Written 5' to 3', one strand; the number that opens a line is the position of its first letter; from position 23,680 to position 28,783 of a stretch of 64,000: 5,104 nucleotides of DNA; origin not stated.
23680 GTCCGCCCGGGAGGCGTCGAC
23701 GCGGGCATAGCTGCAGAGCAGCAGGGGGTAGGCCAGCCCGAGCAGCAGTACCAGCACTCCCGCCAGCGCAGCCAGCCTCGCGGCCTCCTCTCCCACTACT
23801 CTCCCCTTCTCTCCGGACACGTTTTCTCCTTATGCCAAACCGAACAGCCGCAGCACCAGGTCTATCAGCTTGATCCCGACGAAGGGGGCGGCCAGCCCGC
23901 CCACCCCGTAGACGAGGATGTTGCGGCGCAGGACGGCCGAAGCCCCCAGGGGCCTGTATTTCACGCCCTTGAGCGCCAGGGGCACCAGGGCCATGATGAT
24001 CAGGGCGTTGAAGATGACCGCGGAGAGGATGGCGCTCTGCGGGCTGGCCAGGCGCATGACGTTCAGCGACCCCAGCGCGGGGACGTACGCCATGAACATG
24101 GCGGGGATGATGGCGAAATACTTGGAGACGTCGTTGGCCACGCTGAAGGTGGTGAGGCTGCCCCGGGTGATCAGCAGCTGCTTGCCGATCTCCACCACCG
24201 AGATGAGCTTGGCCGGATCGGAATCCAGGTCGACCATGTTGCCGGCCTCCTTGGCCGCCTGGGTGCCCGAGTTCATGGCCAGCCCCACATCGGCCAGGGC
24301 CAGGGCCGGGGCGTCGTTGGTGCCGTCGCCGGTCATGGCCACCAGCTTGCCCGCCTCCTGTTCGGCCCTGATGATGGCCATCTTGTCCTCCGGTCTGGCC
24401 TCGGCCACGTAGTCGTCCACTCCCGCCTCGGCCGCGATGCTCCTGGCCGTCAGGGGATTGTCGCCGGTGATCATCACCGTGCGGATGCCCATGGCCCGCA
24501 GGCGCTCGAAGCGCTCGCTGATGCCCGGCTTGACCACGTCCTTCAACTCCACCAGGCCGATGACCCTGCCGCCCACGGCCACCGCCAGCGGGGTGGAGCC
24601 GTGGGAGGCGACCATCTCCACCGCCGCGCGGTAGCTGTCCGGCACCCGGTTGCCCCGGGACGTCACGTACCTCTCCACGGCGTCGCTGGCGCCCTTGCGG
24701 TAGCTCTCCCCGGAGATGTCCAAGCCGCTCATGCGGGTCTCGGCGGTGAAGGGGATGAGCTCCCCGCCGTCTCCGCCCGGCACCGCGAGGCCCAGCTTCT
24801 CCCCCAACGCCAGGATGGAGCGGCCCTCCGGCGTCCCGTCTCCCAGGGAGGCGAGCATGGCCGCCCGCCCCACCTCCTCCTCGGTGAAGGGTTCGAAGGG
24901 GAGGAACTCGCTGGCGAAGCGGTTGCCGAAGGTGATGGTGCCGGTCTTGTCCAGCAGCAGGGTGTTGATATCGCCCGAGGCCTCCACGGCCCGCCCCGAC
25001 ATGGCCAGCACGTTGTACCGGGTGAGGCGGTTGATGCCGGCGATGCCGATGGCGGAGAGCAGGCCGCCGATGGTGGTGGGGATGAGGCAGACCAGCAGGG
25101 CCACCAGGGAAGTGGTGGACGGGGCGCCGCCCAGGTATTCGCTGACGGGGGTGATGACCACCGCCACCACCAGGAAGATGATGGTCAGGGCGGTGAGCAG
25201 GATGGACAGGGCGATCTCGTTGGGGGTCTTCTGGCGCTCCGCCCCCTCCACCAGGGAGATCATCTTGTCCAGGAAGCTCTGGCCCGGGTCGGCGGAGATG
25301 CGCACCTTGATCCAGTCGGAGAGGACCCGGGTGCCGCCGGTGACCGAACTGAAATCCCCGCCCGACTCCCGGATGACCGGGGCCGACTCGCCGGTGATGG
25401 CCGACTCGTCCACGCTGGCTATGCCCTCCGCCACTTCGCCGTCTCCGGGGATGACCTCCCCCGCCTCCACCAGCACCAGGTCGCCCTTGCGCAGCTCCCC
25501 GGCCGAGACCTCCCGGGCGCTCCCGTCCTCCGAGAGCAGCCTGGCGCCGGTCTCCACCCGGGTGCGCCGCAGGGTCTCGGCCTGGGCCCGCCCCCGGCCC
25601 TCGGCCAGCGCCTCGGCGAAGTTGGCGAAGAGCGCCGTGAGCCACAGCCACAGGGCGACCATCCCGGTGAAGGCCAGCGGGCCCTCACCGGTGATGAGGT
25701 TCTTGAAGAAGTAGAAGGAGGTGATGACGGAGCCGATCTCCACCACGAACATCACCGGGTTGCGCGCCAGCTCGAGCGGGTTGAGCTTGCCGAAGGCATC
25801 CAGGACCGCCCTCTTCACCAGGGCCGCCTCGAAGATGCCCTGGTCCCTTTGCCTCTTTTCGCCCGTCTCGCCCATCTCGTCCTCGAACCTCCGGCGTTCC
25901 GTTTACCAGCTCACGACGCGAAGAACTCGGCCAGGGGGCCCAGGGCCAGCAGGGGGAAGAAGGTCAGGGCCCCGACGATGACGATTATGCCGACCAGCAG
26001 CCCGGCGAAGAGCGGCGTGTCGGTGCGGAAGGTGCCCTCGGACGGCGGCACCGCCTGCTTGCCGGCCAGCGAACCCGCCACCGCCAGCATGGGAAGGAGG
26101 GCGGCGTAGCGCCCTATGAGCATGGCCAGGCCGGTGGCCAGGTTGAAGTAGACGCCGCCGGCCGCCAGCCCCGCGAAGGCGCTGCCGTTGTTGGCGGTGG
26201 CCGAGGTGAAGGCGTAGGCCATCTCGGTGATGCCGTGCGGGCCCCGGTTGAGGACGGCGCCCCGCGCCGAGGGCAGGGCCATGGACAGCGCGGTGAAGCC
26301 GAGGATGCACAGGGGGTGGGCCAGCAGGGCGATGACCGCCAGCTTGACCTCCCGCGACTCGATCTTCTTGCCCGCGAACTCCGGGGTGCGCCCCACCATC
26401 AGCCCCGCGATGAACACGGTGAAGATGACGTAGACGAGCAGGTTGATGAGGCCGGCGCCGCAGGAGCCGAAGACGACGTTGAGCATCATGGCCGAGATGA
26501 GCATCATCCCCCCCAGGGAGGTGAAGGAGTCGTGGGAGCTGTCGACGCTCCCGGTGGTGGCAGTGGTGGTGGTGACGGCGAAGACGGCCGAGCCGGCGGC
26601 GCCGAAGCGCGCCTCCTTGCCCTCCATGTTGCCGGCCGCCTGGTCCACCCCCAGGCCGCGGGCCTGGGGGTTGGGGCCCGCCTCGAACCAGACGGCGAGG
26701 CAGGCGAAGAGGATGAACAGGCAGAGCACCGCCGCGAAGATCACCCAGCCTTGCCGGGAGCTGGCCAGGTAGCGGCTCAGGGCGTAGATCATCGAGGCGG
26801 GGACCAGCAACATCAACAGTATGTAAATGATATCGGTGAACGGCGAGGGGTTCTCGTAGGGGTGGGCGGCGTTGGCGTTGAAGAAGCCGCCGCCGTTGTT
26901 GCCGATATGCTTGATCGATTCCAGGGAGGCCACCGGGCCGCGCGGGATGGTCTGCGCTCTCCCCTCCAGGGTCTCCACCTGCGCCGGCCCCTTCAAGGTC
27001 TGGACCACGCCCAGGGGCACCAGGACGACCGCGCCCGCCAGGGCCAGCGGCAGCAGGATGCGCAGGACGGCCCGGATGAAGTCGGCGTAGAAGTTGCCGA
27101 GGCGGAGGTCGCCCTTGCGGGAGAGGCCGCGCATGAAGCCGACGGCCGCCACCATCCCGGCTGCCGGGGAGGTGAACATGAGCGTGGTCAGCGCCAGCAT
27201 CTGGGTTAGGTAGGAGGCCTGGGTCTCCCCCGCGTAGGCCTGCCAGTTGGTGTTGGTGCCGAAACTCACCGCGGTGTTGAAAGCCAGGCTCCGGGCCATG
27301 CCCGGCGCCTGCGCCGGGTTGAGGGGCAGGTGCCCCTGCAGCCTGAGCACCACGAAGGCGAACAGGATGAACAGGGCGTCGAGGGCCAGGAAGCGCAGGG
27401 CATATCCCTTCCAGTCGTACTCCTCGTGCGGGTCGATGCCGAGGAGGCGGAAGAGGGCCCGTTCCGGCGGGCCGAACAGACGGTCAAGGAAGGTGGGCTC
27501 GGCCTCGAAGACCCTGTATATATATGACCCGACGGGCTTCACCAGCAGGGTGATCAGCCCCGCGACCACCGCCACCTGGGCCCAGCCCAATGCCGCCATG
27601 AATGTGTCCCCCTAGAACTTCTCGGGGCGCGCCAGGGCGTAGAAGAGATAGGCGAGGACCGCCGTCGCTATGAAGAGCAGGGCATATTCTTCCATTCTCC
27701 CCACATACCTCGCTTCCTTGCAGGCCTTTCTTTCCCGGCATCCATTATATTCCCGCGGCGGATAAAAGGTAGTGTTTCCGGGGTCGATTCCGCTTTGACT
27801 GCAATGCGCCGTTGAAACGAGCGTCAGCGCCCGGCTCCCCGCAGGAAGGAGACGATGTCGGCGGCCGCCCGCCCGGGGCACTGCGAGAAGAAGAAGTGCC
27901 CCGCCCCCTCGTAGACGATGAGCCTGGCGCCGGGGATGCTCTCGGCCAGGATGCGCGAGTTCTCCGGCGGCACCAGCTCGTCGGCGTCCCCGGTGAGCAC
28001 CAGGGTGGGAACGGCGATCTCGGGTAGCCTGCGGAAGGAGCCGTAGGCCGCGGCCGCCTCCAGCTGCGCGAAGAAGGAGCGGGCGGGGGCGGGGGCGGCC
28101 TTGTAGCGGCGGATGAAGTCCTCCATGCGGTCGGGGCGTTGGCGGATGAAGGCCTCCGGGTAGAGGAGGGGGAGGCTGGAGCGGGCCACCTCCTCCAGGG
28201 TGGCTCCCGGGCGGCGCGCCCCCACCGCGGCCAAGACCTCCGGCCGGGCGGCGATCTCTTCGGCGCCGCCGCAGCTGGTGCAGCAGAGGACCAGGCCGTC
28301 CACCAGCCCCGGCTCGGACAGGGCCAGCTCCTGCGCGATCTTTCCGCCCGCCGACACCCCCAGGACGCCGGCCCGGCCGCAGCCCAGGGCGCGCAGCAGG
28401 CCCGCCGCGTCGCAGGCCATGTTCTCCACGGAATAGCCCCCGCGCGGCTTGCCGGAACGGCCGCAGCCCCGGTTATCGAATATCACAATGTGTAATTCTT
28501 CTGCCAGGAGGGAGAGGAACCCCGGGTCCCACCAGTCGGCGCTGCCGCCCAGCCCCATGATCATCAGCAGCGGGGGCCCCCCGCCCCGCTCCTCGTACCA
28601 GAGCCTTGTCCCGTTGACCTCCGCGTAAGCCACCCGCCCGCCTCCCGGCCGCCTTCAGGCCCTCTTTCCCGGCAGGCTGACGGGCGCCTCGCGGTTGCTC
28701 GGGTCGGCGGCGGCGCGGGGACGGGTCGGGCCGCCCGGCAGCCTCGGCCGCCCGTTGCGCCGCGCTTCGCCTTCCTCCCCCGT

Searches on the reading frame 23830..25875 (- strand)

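Call 8: search_protein_families(library=pfam, proteins=[window:23830-25875:-], max_evalue=0.01)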
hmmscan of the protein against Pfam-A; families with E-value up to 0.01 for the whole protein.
window:23830-25875:- (681 aa): 4 families
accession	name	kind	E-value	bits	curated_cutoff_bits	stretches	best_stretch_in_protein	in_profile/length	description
PF00122.25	E1-E2_ATPase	-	2e-33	115.9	28.1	1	111-286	7-180/181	E1-E2 ATPase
PF00702.32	Hydrolase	-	4.5e-25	89.6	26.4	1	303-529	1-191/191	haloacid dehalogenase-like hydrolase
PF12710.13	HAD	-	0.00015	22.7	27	1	435-525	73-188/189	haloacid dehalogenase-like hydrolase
PF08282.18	Hydrolase_3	-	0.00042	20.6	20.9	0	512-548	206-242/255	haloacid dehalogenase-like hydrolase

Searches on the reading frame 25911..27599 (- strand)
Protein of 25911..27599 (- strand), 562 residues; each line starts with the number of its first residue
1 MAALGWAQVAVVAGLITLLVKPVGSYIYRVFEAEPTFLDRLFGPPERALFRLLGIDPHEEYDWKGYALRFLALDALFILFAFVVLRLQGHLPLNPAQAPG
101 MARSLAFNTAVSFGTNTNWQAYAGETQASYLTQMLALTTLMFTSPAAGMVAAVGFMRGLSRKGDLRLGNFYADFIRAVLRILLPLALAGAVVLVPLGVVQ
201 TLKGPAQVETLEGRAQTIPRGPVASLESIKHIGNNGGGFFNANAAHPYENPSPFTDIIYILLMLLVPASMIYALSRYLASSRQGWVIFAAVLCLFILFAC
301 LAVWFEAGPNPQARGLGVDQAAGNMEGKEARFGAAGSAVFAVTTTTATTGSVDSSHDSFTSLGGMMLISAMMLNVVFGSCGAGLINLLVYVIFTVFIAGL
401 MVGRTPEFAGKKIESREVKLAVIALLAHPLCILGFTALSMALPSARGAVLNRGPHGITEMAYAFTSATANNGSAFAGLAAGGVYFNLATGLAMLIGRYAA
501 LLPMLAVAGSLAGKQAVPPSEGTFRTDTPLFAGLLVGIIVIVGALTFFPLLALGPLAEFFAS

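Call 8: search_protein_families(library=pfam, proteins=[window:25911-27599:-], max_evalue=0.01)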
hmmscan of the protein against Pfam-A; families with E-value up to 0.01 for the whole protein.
window:25911-27599:- (562 aa): 1 family
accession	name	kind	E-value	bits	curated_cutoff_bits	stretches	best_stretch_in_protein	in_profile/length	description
PF03814.21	KdpA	-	2.6e-225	749.2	22.6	1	12-560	3-548/548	Potassium-transporting ATPase A subunit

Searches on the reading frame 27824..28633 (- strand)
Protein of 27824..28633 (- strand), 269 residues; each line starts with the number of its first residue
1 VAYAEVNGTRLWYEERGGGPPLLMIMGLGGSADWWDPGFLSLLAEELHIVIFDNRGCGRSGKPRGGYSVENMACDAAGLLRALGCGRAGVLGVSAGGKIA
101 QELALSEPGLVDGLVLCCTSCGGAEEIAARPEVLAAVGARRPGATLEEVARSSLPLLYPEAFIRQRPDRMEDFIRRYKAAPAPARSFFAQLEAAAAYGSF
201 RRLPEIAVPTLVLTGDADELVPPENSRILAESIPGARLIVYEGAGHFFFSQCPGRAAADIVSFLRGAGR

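Call 8: search_protein_families(library=pfam, proteins=[window:27824-28633:-], max_evalue=0.01)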
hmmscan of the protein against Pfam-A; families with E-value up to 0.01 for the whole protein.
window:27824-28633:- (269 aa): 8 families
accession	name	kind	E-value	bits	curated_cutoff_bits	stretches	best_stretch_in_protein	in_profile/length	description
PF00561.26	Abhydrolase_1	-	1.7e-28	100.3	25.8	1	20-249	1-241/245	alpha/beta hydrolase fold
PF12697.13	Abhydrolase_6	-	5.3e-23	83.3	26.3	1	27-257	6-214/217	Alpha/beta hydrolase family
PF12146.15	Hydrolase_4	-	9.7e-20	71.3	27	1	24-248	9-234/239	Serine aminopeptidase, S33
PF08386.16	Abhydrolase_4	-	2.3e-05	24.9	21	1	207-252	34-78/103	TAP-like protein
PF03959.19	FSH1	-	4.6e-05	23.6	21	1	199-247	152-200/211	Serine hydrolase (FSH1)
PF01738.24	DLH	-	0.0029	17.7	21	0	195-253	126-193/217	Dienelactone hydrolase family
PF00326.27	Peptidase_S9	-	0.0043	17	22.6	0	176-249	115-190/213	Prolyl oligopeptidase family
PF20434.5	BD-FAE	-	0.0055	16.7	26.8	0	207-231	189-213/215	BD-FAE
